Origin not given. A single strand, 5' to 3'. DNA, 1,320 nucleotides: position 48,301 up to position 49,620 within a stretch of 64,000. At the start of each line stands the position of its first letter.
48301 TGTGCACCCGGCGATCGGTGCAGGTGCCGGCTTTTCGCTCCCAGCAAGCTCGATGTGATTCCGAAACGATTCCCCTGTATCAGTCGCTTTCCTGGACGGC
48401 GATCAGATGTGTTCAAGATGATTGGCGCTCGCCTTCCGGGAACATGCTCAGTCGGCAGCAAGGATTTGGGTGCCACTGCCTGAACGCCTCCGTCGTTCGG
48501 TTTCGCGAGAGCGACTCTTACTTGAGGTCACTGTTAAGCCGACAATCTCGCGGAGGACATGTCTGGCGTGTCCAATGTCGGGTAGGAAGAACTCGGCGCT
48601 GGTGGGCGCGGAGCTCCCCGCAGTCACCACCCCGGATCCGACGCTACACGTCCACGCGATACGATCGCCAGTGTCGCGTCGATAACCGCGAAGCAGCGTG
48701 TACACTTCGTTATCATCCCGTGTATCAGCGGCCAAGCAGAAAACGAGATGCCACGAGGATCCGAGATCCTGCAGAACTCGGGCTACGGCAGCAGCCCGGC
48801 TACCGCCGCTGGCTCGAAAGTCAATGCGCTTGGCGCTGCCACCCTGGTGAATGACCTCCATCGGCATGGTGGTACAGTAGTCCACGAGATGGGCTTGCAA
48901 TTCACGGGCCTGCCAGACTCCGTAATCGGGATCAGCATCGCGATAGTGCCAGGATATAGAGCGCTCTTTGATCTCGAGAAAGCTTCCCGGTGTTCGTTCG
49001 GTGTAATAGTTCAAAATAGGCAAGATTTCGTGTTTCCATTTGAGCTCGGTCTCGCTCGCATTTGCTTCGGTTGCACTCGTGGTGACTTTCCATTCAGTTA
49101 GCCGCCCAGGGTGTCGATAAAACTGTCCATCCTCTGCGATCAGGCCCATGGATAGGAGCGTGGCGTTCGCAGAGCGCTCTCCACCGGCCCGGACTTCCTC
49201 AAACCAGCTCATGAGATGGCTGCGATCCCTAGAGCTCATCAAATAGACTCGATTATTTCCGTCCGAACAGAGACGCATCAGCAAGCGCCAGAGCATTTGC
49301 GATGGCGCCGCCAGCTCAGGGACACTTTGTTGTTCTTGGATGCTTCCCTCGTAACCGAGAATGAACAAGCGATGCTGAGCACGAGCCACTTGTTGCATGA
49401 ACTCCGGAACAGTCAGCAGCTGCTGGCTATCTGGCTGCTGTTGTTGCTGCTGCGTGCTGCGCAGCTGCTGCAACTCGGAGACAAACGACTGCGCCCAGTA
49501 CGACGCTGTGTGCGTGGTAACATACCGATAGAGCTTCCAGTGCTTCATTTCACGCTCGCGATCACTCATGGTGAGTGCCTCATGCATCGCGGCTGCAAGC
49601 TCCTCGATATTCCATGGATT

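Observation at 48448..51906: TPS-TPP fusion whose phosphatase domain has lost the HAD catalytic aspartates, plus a 340-aa membrane-anchored disordered N-terminal extension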

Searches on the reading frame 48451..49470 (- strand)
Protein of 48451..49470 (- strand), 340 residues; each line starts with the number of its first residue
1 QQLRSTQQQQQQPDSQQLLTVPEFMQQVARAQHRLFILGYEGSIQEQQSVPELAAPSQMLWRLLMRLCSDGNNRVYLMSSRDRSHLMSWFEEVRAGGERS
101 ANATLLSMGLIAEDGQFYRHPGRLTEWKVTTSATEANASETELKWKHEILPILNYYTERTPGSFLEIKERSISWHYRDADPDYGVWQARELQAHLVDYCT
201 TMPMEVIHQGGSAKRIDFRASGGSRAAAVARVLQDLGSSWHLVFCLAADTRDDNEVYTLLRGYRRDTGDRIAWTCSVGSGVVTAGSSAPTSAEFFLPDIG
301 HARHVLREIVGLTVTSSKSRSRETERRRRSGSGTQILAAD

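Call 6: search_solved_structures(query=window:48451-49470:-, max_evalue=1, show_alignments=5)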
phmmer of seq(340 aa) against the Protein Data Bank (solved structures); distinct sequences matched with E-value up to 1: 6.
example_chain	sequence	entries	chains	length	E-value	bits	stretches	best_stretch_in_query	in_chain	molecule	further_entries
5dxl_A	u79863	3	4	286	1e-28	103.5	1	23-262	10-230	trehalose-6-phosphate phosphatase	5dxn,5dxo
5dx9_A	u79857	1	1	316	1.8e-26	96.2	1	20-261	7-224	trehalose-6-phosphate phosphatase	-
5dxi_A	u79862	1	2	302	3.7e-22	82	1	21-200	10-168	trehalose-6-phosphate phosphatase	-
5hus_A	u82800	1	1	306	0.056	15.7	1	107-176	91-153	trehalose synthase regulatory protein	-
2c76_A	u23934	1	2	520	0.28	13.4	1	71-122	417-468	AMINE OXIDASE (FLAVIN-CONTAINING) B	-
6qj6_A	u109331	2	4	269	0.63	12.2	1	156-229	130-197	Trehalose 6-phosphate phosphatase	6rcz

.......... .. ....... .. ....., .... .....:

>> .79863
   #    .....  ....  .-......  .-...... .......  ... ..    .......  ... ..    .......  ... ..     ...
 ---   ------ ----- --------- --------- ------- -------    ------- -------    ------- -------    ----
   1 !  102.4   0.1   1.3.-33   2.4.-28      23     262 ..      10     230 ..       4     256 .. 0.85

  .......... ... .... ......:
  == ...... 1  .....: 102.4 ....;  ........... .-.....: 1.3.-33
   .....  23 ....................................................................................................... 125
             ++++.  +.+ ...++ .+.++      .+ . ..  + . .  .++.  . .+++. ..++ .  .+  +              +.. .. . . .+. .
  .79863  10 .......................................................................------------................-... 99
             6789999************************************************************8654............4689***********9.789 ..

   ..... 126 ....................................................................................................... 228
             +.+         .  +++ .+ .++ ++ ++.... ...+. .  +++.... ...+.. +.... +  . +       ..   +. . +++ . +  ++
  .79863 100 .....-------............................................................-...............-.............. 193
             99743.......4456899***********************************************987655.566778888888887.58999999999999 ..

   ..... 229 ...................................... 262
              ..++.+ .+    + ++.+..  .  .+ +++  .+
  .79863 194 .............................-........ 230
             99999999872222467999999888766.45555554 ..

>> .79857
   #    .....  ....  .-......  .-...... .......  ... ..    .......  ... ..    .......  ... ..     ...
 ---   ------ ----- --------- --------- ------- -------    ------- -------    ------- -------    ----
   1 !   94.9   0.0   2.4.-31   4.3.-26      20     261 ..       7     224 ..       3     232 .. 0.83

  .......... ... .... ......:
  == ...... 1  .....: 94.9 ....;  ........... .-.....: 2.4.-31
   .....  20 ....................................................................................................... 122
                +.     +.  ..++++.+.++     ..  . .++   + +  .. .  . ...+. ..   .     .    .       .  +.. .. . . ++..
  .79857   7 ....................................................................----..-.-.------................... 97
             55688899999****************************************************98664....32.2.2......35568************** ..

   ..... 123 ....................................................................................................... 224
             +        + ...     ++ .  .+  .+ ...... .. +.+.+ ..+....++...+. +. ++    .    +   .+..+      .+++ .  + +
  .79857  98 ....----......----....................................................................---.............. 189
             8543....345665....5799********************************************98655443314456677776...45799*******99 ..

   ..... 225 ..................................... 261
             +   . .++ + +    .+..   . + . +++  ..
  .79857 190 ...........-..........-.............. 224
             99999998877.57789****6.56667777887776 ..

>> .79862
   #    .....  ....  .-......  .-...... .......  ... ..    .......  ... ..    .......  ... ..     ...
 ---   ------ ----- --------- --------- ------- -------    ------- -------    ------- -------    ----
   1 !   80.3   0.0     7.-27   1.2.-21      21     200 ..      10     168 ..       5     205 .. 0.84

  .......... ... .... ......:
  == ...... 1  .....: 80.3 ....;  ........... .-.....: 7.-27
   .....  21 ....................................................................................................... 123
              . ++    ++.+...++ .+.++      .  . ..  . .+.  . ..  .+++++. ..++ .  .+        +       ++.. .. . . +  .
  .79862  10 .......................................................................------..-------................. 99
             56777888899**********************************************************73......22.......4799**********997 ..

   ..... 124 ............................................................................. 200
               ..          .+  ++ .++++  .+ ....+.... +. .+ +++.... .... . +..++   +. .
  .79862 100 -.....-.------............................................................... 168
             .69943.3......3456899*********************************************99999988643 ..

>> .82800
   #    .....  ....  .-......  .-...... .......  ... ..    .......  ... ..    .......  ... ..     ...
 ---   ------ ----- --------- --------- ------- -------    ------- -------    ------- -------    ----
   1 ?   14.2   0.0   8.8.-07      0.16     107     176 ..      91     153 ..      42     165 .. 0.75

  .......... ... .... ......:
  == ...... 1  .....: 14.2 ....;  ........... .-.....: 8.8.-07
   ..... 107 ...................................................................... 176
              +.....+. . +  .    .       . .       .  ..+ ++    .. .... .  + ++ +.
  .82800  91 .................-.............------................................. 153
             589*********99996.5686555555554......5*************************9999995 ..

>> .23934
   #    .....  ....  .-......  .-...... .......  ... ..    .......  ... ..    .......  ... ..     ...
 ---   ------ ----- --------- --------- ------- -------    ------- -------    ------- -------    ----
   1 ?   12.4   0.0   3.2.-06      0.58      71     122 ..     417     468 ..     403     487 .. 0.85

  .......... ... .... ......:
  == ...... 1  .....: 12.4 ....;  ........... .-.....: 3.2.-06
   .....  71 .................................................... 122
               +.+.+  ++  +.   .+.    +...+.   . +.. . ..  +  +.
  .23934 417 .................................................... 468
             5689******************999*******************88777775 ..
